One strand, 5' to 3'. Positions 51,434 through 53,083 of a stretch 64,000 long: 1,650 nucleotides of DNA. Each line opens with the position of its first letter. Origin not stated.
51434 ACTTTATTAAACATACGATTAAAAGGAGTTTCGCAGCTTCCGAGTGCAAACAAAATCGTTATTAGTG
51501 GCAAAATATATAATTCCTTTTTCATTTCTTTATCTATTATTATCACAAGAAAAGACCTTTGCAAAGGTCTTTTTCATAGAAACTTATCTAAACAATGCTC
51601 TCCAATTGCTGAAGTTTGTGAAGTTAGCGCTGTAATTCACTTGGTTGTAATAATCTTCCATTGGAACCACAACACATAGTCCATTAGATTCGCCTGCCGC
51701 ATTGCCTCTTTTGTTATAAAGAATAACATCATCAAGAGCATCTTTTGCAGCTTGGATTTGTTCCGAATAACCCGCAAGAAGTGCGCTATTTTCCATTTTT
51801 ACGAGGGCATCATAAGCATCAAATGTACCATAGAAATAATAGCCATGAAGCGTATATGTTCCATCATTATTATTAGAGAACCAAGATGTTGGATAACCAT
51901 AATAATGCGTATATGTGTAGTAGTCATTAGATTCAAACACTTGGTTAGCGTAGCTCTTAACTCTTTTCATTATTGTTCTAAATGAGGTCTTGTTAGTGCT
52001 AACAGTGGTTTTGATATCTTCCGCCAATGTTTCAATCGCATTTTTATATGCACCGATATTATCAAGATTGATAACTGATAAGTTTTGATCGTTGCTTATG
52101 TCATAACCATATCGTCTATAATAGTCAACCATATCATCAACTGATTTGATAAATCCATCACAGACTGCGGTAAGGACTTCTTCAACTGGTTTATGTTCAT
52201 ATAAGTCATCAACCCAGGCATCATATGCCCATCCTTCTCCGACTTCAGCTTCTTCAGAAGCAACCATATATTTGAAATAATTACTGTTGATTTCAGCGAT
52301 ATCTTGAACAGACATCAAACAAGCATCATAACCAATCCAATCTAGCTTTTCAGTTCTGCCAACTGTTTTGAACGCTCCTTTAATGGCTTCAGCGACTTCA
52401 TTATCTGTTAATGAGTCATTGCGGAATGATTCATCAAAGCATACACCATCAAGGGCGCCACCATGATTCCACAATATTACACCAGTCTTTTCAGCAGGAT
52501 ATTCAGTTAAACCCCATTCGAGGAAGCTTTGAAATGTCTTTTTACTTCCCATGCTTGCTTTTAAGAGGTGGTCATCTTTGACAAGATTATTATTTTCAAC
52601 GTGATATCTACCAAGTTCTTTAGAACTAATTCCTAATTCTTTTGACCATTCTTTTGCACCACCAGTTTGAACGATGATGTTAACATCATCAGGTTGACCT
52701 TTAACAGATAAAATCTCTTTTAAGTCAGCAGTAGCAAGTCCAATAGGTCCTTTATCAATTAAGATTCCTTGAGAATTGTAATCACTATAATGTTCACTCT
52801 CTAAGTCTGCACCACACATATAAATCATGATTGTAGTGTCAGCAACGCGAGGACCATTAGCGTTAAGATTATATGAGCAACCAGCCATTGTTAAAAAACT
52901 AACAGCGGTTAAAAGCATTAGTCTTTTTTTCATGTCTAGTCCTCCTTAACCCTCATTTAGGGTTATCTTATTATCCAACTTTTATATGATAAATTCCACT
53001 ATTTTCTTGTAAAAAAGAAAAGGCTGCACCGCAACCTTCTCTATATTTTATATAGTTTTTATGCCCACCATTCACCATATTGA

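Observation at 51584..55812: Tandem clostripain-like lipoprotein paralogs, one decorated with multiple Big_2 adhesin-like repeats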

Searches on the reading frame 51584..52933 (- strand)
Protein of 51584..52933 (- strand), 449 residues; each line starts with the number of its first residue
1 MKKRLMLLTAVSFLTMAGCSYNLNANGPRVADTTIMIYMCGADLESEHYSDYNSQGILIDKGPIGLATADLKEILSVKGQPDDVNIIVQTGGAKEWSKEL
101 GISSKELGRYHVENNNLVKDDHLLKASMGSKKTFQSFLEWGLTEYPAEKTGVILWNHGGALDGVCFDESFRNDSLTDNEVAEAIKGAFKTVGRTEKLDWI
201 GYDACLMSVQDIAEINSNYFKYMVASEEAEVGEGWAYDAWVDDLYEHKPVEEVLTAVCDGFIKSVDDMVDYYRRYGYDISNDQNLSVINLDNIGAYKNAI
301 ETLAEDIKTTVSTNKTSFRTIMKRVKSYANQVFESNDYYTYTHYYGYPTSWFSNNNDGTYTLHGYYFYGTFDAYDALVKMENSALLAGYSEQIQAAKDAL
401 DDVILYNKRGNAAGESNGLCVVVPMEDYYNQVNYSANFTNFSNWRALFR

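Call 3: search_protein_families(library=pfam, proteins=[window:51584-52933:-], max_evalue=0.01)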
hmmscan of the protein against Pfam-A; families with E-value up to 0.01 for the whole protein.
window:51584-52933:- (449 aa): 1 family
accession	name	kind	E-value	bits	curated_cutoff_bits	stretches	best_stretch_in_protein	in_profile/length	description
PF03415.19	Peptidase_C11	-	1e-31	111.3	25.8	1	67-444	13-352/359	Clostripain family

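Call 5: search_solved_structures(query=window:51584-52933:-, max_evalue=0.01, show_alignments=2)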
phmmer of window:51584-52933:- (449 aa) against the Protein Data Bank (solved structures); distinct sequences matched with E-value up to 0.01: 2.
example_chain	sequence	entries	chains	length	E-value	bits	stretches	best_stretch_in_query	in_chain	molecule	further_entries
6mzo_A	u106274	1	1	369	1.9e-05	26.8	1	124-247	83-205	Inactive Zymogen C11 Protease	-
2gi4_A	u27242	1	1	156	0.0044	19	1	283-362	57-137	possible phosphotyrosine protein phosphatase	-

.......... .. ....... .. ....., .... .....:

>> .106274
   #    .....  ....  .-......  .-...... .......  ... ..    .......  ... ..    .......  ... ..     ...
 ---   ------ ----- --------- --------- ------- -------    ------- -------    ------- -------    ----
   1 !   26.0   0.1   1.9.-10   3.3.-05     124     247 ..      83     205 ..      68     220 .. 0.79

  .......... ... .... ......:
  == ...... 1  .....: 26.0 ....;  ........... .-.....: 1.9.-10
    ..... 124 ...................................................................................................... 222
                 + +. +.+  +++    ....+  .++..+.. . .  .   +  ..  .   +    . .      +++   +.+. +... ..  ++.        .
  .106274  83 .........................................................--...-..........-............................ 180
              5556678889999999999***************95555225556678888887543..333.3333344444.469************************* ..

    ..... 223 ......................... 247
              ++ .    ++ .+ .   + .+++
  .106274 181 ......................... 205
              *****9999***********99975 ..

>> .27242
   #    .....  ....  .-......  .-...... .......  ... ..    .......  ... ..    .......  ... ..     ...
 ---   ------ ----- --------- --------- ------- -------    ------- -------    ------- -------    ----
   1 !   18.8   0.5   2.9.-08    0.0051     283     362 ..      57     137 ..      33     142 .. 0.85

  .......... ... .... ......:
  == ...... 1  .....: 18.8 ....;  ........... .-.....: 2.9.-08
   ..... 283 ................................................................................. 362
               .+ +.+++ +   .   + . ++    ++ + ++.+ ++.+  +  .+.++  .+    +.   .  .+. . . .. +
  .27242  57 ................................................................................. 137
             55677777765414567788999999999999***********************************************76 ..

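Call 10: find_homologous_proteins(query=window:51584-52933:-, max_evalue=0.00001)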
Query window:51584-52933:- (449 aa): 495 proteins with E <= 0.00001 among 3796 candidates; the best 120 are listed.
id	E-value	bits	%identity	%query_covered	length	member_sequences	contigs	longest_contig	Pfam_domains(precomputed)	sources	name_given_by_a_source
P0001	0.0e+0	1019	99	100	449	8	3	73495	PF03415.20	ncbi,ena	-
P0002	1.2e-225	767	74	100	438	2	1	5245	PF03415.20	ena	-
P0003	9.0e-197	672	67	99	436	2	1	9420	PF03415.20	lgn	-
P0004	1.6e-193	661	68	100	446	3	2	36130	PF03415.20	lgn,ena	-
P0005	1.3e-147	510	53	98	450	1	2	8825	PF03415.20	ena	-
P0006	3.0e-125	437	52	92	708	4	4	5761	PF09479.17,PF03415.20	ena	-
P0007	5.2e-125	436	52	92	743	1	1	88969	PF02368.25,PF03415.20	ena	-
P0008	8.0e-125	435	51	92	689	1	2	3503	PF02368.25,PF03415.20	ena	-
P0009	2.5e-124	433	52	92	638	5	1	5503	PF09479.17,PF03415.20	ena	-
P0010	1.1e-123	431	52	92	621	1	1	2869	PF03415.20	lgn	-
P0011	8.9e-121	422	49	92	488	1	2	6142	PF03415.20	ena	-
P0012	2.3e-120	420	48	100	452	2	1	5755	PF03415.20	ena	-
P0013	3.7e-119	416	47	100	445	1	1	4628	PF03415.20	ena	-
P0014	1.8e-118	414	46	100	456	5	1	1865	PF03415.20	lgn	-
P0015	3.6e-118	413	50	92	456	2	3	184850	PF03415.20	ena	-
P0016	5.5e-118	413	47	100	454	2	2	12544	PF03415.20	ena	-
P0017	6.3e-118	412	47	100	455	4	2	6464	PF03415.20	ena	-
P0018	3.6e-117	410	49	92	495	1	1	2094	PF03415.20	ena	-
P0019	8.9e-117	409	49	92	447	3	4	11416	PF03415.20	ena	-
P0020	1.2e-116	408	49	92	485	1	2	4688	PF03415.20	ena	-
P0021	1.2e-116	408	49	95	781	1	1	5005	PF07523.19,PF02368.25,PF03415.20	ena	-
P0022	2.0e-116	407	46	100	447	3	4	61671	PF03415.20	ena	-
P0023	9.9e-116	405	47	99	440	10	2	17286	PF03415.20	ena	-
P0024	2.9e-115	404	49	93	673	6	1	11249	PF21764.4,PF02368.25,PF03415.20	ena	-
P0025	3.3e-115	403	49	91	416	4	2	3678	PF03415.20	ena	-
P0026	7.1e-115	402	47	99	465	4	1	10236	PF03415.20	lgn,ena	-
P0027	1.1e-114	402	47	100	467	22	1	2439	PF03415.20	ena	-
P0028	2.1e-114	401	50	94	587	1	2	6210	PF03415.20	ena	-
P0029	2.1e-114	401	50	92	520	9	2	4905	PF03415.20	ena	-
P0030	2.7e-114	400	46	100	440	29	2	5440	PF03415.20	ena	-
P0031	3.5e-114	400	47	92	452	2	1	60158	PF03415.20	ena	-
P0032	1.4e-113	398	48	100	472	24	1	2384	PF03415.20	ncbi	-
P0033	1.9e-113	398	49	93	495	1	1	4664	PF03415.20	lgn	-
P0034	2.3e-113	397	47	95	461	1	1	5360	PF03415.20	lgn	-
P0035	5.7e-112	393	51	92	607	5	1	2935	PF07523.19,PF03415.20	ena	-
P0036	4.8e-111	390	48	92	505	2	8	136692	PF03415.20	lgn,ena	-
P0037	2.2e-110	387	47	99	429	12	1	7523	PF03415.20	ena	-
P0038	1.2e-109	385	46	96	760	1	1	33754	PF07523.19,PF02368.25,PF03415.20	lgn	-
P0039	1.2e-109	385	45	99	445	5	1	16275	PF03415.20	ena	-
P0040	4.7e-109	383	49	92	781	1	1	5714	PF03415.20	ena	-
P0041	7.8e-109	382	46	100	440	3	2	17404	PF03415.20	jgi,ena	-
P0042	1.5e-108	382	45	100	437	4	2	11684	PF03415.20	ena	-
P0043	4.0e-108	380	46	92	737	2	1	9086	PF02368.25,PF03415.20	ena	-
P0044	4.6e-108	380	48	92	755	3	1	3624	PF22359.3,PF02368.25,PF03415.20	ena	-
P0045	1.2e-107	379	48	92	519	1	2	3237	PF03415.20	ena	-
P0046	1.3e-107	378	45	100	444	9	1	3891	PF03415.20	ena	-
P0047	1.2e-106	375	44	100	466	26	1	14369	PF03415.20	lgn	-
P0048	6.4e-106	373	44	100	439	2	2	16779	PF03415.20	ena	-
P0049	7.2e-106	373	48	92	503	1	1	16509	PF02368.25,PF03415.20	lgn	-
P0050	7.3e-106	373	45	92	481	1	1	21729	PF03415.20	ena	-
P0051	1.3e-105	372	47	91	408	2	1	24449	PF03415.20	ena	-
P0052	1.7e-105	371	45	99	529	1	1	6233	PF02368.25,PF03415.20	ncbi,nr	ncbi:MAG: Ig-like domain-containing protein [Bacilli bacterium]|nr:Ig-like domain-containing protein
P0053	8.3e-105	369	44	92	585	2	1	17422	PF03415.20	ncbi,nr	ncbi:MAG: hypothetical protein IJQ67_01940 [Bacilli bacterium]|nr:hypothetical protein [Bacilli bact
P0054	2.0e-104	368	45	100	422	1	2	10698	PF03415.20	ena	-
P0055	2.9e-104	367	43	100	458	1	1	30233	PF03415.20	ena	-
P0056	3.7e-104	367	45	96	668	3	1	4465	PF02368.25,PF03415.20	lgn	-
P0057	5.6e-104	366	46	92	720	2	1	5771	PF03415.20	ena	-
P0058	3.7e-103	364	47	92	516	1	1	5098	PF22359.3,PF02368.25,PF03415.20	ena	-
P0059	5.5e-103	363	44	92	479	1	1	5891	PF03415.20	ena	-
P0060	7.9e-103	363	45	100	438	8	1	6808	PF03415.20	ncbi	-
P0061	1.5e-102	362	46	100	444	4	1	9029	PF03415.20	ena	-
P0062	3.8e-102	360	45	95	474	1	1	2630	PF03415.20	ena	-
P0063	6.2e-102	360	47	92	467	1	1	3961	PF03415.20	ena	-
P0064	6.9e-102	360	46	92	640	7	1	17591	PF26182.1,PF02368.25,PF03415.20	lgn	-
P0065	1.7e-101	358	46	92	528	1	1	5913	PF03415.20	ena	-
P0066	2.6e-101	358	45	100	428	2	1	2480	PF03415.20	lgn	-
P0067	5.8e-101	356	43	96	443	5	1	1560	PF03415.20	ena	-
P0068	7.4e-100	353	45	92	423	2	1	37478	PF03415.20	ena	-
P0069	9.1e-100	353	48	94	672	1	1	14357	PF02368.25,PF03415.20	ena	-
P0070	1.4e-99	352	44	100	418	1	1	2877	PF03415.20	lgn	-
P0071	2.5e-99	351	45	92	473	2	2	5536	PF03415.20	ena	-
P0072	3.1e-99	351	44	92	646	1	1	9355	PF26182.1,PF25354.2,PF22359.3,PF02368.25,PF26918.1,PF03415.20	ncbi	-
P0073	3.7e-99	351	45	95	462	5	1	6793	PF03415.20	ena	-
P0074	7.0e-99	350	45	92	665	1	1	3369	PF02368.25,PF03415.20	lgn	-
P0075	1.4e-98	349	45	92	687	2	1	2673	PF21461.4,PF02368.25,PF03415.20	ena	-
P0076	1.5e-98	348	46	92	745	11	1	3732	PF26182.1,PF21461.4,PF02368.25,PF26918.1,PF03415.20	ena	-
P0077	2.9e-98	348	48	92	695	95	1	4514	PF21461.4,PF02368.25,PF26918.1,PF03415.20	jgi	jgi:uncharacterized protein YjdB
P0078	3.4e-98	347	47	94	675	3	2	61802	PF02368.25,PF03415.20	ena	-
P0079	4.6e-98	347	46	96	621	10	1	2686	PF02368.25,PF03415.20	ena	-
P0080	1.2e-97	346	46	92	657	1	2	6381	PF21461.4,PF02368.25,PF03415.20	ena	-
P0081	1.7e-97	345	47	92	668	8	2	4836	PF02368.25,PF03415.20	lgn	-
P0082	2.0e-97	345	43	96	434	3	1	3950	PF03415.20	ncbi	-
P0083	2.2e-97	345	46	92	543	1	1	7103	PF03415.20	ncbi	-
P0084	2.4e-97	345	43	95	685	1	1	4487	PF02368.25,PF03415.20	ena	-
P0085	2.5e-97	344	47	94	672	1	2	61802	PF02368.25,PF03415.20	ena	-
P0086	2.8e-97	344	46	92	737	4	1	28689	PF26182.1,PF22359.3,PF02368.25,PF26918.1,PF03415.20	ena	-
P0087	3.6e-97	344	44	94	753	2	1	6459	PF21764.4,PF22067.3,PF02368.25,PF20578.5,PF22544.3,PF03415.20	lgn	-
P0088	7.0e-97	343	47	94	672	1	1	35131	PF02368.25,PF03415.20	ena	-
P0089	8.2e-97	343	46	93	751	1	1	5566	PF26182.1,PF21461.4,PF25354.2,PF22359.3,PF02368.25,PF26918.1,PF03415.20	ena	-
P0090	3.8e-96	341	47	92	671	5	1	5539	PF02368.25,PF03415.20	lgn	-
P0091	4.9e-96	340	46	92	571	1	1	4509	PF03415.20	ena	-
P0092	9.7e-96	339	45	92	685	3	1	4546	PF02368.25,PF03415.20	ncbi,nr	ncbi:MAG: Ig-like domain-containing protein [Acholeplasmatales bacterium]|nr:Ig-like domain-containi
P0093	1.9e-95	338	47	92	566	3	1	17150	PF26182.1,PF02368.25,PF26918.1,PF03415.20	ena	-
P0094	4.9e-95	337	43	92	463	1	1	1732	PF03415.20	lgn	-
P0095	6.8e-95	336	44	92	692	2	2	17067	PF02368.25,PF03415.20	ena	-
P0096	1.1e-94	336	46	92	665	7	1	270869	PF02368.25,PF03415.20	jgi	jgi:uncharacterized protein YjdB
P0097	1.1e-94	336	42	92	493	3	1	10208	PF03415.20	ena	-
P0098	1.1e-94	336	43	100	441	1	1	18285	PF03415.20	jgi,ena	-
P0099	4.7e-94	334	44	92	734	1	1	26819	PF26182.1,PF02368.25,PF26918.1,PF03415.20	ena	-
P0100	6.1e-94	333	44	92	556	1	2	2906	PF03415.20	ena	-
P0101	6.9e-94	333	44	94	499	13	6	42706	PF03415.20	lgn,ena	-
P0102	9.2e-94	333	44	92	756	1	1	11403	PF26182.1,PF21461.4,PF22359.3,PF02368.25,PF26918.1,PF03415.20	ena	-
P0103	1.4e-93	332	44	93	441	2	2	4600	PF03415.20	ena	-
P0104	1.6e-93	332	45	92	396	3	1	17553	PF03415.20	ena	-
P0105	1.7e-93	332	42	100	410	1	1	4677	PF03415.20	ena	-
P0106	2.2e-93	331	48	92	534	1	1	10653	PF02368.25,PF03415.20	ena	-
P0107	3.6e-93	331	45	92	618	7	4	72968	PF02368.25,PF03415.20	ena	-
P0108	6.3e-93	330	44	96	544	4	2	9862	PF02368.25,PF03415.20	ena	-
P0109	9.6e-93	329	40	100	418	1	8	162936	PF03415.20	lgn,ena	-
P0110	1.1e-92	329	43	92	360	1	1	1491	PF03415.20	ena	-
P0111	4.5e-92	327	45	92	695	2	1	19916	PF02368.25,PF03415.20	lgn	-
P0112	4.8e-92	327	45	92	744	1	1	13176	PF22359.3,PF02368.25,PF26918.1,PF03415.20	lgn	-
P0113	5.4e-92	327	44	92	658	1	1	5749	PF21764.4,PF26182.1,PF02368.25,PF20578.5,PF03415.20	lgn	-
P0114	5.4e-92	327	46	93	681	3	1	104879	PF26182.1,PF21461.4,PF02368.25,PF26918.1,PF03415.20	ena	-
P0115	5.8e-92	327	45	92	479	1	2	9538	PF21461.4,PF02368.25,PF03415.20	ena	-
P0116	6.3e-92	327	42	99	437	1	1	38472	PF03415.20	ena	-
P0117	6.7e-92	327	47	83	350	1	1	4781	PF03415.20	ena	-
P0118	6.9e-92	327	45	92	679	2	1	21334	PF02368.25,PF03415.20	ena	-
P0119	7.1e-92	327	44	92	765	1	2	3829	PF26182.1,PF21461.4,PF22359.3,PF02368.25,PF26918.1,PF03415.20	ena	-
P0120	8.2e-92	326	42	92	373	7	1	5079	PF03415.20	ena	-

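Call 11: list_cluster_members(proteins=[window:51584-52933:-, window:53059-55812:-, window:49393-51525:-, P0001])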
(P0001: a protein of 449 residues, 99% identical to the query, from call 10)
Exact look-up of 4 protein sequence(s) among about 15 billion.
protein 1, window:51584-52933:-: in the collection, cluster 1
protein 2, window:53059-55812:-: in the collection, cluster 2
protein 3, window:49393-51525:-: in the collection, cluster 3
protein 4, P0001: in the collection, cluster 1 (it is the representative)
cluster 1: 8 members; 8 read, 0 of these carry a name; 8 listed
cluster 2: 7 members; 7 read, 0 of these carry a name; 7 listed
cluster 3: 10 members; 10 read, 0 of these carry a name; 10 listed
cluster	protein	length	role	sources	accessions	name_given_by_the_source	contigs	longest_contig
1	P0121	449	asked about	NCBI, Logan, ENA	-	-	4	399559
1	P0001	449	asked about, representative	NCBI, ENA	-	-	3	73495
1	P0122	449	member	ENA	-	-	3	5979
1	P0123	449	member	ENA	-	-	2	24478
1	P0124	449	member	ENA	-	-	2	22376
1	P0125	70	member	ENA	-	-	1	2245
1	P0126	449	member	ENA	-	-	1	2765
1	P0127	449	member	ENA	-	-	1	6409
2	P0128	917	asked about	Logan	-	-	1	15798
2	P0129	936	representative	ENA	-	-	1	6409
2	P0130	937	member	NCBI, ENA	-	-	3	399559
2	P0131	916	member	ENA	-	-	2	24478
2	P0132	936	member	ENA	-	-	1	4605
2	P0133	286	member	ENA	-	-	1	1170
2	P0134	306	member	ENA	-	-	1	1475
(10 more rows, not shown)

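Call 13: find_encoding_contigs(protein=window:51584-52933:-, flank=10000, max_places=6)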
Protein window:51584-52933:- (449 aa): 5 contigs read that carry it; 3 places shown.
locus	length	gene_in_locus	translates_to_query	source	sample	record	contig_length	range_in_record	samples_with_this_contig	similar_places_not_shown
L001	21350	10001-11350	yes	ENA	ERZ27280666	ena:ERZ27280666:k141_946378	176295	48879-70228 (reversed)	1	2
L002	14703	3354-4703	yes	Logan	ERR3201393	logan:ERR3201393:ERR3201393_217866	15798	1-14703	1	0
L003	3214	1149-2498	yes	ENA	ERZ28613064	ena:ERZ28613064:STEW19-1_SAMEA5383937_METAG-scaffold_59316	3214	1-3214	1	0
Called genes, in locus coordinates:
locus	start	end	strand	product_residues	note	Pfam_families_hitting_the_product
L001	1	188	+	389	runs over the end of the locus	PF02368:Big_2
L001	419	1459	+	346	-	PF00528:BPD_transp_1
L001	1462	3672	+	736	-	PF12911:OppC_N, PF00528:BPD_transp_1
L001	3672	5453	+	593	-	PF00005:ABC_tran, PF13304:AAA_21, PF08352:oligo_HPY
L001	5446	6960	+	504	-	PF00005:ABC_tran, PF08352:oligo_HPY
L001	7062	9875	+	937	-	PF02368:Big_2, PF21461:HL_N-beta (faint), PF23486:Ig_TMEM132_5th (faint), PF26182:Ig_NUP210_5th (faint), PF26918:Ig_Eae (faint), PF02368:Big_2, PF03415:Peptidase_C11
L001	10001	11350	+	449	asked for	PF03415:Peptidase_C11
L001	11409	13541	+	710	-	PF05547:Peptidase_M6 (weak)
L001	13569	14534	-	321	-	PF04018:VCA0040-like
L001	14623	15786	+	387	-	-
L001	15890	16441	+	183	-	PF01195:Pept_tRNA_hydro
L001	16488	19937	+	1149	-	PF22590:Cas3-like_C_2 (faint), PF17757:UvrB_inter, PF02559:CarD_TRCF_RID, PF00270:DEAD, PF04851:ResIII, PF00271:Helicase_C, PF03461:TRCF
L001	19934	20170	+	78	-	PF01479:S4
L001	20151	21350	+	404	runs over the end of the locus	PF01171:ATP_bind_3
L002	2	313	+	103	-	?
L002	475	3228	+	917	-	PF02368:Big_2, PF23486:Ig_TMEM132_5th (faint), PF26182:Ig_NUP210_5th (faint), PF26918:Ig_Eae (faint), PF02368:Big_2, PF21461:HL_N-beta (weak), PF03415:Peptidase_C11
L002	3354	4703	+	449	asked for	PF03415:Peptidase_C11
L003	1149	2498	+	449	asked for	PF03415:Peptidase_C11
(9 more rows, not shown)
